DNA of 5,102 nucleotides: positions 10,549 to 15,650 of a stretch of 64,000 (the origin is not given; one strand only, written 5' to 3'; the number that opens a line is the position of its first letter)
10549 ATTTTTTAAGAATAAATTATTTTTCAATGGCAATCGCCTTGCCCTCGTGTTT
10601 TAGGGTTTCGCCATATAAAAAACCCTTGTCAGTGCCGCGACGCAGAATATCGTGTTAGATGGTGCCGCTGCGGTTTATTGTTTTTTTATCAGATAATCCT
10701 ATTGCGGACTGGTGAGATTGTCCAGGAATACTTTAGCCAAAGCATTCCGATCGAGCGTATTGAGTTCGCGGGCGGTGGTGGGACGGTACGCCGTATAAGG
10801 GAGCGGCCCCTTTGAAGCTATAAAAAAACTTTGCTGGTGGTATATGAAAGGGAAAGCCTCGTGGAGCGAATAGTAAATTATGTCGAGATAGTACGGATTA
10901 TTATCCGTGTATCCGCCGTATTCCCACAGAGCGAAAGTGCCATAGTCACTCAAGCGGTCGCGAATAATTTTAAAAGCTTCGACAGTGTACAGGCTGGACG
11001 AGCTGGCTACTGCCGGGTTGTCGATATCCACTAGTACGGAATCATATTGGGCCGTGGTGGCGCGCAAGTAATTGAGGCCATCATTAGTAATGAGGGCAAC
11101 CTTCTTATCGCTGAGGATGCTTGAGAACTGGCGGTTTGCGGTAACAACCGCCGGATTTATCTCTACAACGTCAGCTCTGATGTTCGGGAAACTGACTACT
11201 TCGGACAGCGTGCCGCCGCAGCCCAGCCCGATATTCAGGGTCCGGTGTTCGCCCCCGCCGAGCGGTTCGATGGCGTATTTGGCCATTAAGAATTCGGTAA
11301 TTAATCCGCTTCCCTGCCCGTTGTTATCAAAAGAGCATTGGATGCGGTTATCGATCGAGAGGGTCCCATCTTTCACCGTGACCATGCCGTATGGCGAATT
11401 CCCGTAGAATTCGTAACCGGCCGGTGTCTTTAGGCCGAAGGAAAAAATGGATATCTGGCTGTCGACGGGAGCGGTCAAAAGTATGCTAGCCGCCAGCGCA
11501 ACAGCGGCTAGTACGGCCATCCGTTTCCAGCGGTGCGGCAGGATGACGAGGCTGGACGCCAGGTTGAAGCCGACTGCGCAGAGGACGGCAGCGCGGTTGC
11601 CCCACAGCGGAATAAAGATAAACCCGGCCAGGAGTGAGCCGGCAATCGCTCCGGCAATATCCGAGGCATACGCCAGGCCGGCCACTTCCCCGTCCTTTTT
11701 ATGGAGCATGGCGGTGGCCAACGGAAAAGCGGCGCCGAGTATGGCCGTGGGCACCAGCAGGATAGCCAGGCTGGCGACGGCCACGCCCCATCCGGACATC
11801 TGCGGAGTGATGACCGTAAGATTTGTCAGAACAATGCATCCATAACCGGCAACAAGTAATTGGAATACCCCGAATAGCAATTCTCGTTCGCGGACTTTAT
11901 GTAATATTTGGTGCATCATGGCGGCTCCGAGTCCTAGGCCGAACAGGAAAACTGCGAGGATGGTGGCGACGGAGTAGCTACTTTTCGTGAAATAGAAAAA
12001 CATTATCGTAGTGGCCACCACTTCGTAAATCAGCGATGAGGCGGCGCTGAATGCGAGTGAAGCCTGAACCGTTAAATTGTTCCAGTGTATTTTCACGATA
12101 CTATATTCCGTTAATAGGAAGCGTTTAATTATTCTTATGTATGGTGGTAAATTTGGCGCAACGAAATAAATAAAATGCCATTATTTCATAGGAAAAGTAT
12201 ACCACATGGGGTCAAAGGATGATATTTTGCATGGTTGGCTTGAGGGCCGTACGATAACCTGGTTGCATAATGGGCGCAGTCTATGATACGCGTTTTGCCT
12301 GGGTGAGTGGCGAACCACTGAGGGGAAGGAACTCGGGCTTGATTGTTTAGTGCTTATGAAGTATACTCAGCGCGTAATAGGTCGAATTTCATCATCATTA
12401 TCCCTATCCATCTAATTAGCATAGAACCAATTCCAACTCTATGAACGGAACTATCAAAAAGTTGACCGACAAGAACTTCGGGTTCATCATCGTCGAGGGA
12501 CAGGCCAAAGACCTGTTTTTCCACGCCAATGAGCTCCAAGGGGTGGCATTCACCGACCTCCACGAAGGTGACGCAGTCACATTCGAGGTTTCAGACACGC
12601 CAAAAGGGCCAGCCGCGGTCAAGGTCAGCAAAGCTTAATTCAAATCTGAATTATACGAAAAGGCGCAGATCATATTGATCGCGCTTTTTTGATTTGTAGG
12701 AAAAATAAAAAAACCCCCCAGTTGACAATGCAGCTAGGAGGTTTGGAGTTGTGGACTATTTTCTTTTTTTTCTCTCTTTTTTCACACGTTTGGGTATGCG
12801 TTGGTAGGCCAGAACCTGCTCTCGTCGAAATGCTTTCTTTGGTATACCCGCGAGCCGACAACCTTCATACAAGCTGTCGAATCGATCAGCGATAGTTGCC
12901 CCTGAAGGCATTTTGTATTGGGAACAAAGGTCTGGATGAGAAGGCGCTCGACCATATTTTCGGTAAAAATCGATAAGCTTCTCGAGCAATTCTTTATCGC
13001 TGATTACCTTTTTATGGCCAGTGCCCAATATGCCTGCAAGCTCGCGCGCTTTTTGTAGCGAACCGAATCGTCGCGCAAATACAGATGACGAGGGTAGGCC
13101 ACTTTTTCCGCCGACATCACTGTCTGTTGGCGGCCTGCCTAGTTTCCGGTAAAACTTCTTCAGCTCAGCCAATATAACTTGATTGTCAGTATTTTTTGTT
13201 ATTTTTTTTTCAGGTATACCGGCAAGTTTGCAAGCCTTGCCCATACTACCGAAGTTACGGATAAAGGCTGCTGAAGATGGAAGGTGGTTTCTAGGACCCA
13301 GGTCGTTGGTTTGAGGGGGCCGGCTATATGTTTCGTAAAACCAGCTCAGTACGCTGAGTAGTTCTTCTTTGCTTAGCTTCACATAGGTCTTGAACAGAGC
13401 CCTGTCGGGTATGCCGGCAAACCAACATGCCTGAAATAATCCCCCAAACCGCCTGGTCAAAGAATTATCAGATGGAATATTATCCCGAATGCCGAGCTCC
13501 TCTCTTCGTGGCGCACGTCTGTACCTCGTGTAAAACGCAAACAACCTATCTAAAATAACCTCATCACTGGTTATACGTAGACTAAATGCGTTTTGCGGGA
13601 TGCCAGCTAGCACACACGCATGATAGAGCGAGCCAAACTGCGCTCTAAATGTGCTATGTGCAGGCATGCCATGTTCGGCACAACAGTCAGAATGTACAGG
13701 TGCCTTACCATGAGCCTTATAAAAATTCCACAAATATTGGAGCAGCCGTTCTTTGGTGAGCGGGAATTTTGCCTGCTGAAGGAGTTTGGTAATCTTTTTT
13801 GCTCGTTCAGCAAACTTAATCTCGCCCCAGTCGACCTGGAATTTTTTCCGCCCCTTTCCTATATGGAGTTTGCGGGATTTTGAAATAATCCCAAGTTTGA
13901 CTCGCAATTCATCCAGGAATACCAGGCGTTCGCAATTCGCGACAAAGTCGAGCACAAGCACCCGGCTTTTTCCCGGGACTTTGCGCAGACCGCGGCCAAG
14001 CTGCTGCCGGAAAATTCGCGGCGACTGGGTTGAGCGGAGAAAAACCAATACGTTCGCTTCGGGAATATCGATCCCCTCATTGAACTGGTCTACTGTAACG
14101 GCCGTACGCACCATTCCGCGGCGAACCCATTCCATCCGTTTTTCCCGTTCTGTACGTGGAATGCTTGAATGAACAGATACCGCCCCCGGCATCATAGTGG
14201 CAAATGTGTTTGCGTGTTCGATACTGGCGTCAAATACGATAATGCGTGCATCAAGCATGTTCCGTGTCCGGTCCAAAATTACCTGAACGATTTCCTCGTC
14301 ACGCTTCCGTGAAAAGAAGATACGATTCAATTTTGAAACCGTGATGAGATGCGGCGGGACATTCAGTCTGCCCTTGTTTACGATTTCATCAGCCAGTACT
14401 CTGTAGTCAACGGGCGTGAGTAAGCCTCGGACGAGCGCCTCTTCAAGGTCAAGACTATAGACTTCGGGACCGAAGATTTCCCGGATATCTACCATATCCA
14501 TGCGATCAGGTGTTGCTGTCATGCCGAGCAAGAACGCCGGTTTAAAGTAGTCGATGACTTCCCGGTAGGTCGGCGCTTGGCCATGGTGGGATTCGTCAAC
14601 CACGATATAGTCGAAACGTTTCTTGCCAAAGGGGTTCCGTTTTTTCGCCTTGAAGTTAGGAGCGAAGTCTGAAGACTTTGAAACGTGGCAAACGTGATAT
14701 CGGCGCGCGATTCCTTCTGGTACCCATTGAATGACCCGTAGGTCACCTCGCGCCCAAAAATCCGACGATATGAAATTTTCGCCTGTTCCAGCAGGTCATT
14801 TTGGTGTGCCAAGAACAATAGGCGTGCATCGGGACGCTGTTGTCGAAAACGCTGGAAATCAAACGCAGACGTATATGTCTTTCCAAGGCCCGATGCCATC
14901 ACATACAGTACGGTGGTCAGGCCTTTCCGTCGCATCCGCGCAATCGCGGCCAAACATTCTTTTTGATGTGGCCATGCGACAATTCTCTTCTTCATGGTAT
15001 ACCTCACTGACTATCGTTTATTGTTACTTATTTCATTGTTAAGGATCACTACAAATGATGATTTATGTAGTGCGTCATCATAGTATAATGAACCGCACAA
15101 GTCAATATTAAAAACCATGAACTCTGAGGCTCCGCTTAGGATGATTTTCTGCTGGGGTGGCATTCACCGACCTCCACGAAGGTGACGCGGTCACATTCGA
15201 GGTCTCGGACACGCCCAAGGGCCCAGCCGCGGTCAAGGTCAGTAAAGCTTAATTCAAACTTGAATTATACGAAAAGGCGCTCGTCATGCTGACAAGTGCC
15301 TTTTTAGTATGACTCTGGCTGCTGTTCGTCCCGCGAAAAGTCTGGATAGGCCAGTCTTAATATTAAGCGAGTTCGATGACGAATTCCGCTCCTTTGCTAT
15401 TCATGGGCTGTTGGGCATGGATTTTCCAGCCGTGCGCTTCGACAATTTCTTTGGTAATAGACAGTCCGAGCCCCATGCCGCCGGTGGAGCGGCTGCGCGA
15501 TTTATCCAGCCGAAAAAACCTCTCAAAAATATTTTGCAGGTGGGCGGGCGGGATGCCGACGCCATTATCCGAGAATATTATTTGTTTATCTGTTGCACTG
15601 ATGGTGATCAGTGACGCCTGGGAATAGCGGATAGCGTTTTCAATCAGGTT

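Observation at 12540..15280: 2.5-kb insertion into the 3' end of the cold-shock gene, bracketed by 127-bp repeats that differ only synonymously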

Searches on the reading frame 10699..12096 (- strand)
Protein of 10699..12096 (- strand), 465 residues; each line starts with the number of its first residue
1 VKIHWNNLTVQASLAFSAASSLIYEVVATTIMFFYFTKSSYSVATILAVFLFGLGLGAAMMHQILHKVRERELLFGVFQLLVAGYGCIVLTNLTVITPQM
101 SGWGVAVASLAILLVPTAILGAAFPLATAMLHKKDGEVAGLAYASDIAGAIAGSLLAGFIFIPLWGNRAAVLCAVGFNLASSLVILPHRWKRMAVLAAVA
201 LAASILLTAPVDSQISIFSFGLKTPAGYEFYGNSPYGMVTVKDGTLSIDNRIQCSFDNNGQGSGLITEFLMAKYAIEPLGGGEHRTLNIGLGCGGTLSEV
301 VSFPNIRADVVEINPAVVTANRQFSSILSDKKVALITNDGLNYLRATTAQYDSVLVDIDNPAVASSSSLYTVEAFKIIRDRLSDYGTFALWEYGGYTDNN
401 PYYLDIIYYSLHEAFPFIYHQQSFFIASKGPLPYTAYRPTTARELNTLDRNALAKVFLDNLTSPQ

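Call 10: search_protein_families(library=pfam, proteins=[window:10699-12096:-], max_evalue=0.01)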
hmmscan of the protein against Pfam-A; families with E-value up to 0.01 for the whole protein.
window:10699-12096:- (465 aa): 1 family
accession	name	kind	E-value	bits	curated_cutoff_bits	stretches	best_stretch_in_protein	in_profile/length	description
PF01564.23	Spermine_synth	-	1.5e-11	44.6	22.9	1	286-389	22-129/186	Spermine/spermidine synthase domain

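Call 35: find_homologous_proteins(query=window:10699-12096:-, max_evalue=1e-40)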
Query window:10699-12096:- (465 aa): 42 proteins with E <= 1e-40 among 8000 candidates.
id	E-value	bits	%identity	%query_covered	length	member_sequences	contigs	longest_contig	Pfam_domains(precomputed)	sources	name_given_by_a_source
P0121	0.0e+0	1026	100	100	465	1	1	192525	PF01564.24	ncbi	ncbi:MAG: fused MFS/spermidine synthase [Patescibacteria group bacterium]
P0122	1.9e-231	787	73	100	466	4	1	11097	PF01564.24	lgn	-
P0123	8.5e-224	761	74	99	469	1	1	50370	PF01564.24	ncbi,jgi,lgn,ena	ncbi:MAG: fused MFS/spermidine synthase [Patescibacteria group bacterium]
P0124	1.1e-155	537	53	98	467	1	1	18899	PF01564.24,PF07690.22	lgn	-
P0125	9.2e-142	491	51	94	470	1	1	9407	PF01564.24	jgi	-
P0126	7.6e-135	468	49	99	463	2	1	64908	PF01564.24,PF07690.22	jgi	jgi:spermidine synthase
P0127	1.0e-125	438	47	98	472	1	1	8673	PF01564.24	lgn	-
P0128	7.8e-124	432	48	98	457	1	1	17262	PF01564.24,PF07690.22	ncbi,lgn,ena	-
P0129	2.7e-122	427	48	98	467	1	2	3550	PF01564.24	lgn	-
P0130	1.2e-120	422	48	98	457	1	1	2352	PF01564.24,PF07690.22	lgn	-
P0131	1.3e-120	421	48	98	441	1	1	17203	PF01564.24,PF07690.22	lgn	-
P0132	1.6e-120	421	46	99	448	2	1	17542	PF01564.24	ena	-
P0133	2.2e-120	421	48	99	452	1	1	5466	PF01564.24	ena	-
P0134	3.7e-120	420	48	99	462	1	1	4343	PF01564.24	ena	-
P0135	4.5e-117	410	47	100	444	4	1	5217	PF01564.24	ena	-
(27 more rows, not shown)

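Call 36: find_encoding_contigs(protein=P0123, flank=8000, max_places=4)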
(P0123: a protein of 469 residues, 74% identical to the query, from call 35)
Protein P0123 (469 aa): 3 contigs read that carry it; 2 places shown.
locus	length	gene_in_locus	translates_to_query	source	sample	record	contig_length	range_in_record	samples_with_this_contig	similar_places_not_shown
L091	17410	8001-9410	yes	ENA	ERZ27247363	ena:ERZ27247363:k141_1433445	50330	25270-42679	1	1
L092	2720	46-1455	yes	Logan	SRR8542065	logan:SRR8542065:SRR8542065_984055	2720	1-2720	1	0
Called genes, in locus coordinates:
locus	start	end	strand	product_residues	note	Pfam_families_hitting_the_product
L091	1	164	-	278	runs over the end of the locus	PF01794:Ferric_reduct (weak)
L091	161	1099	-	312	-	PF02424:ApbE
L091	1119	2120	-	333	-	PF00175:NAD_binding_1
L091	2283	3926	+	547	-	PF02687:FtsX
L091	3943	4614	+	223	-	PF00005:ABC_tran, PF02463:SMC_N (faint), PF13304:AAA_21 (faint)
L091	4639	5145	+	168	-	PF18914:DUF5666 (weak)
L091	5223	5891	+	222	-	PF00072:Response_reg, PF00486:Trans_reg_C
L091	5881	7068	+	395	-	PF00512:HisKA, PF02518:HATPase_c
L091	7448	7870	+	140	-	-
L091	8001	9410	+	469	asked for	PF01564:Spermine_synth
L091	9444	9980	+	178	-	-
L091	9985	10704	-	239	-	PF03372:Exo_endo_phos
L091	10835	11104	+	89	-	-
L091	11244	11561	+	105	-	-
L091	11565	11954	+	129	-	PF04024:PspC, PF18917:LiaI-LiaF-like_TM1 (weak)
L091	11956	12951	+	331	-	PF18917:LiaI-LiaF-like_TM1 (weak), PF22570:LiaF-TM (faint), PF17115:Toast_rack_N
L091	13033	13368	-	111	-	PF00076:RRM_1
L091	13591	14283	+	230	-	-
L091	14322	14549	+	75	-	-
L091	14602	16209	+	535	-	-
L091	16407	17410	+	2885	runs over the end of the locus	?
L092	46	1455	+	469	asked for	PF01564:Spermine_synth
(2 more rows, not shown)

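Call 37: find_encoding_contigs(protein=P0122, flank=8000, max_places=4)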
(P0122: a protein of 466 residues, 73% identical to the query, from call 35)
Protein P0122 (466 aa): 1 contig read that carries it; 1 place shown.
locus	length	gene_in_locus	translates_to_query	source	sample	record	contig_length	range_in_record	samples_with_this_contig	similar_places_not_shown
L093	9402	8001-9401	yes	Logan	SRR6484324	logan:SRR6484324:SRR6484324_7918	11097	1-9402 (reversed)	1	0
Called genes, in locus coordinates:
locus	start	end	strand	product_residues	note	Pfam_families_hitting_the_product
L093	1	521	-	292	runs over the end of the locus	-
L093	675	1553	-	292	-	PF01794:Ferric_reduct (weak)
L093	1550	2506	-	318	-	PF02424:ApbE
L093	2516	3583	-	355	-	PF00970:FAD_binding_6 (weak), PF00175:NAD_binding_1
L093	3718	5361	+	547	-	PF02687:FtsX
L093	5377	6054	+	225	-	PF02463:SMC_N (faint), PF00005:ABC_tran, PF13304:AAA_21 (faint)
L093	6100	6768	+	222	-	PF00072:Response_reg, PF00486:Trans_reg_C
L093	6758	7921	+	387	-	PF00512:HisKA, PF02518:HATPase_c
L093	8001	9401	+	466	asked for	PF01564:Spermine_synth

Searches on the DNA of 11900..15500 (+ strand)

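Call 58: search_rna_families(source=window, start=11900, end=15500, threshold=evalue, max_evalue=1)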
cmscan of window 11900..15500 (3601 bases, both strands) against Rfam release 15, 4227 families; matches with E-value up to 1: 0.
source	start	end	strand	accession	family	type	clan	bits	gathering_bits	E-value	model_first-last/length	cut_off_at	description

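Call 78: search_dna_similar(query=window:12211-15362:+, collection=plasmids, mode=distant, max_rows=8)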
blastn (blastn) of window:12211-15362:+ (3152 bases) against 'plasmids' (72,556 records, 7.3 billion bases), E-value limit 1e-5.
No match.
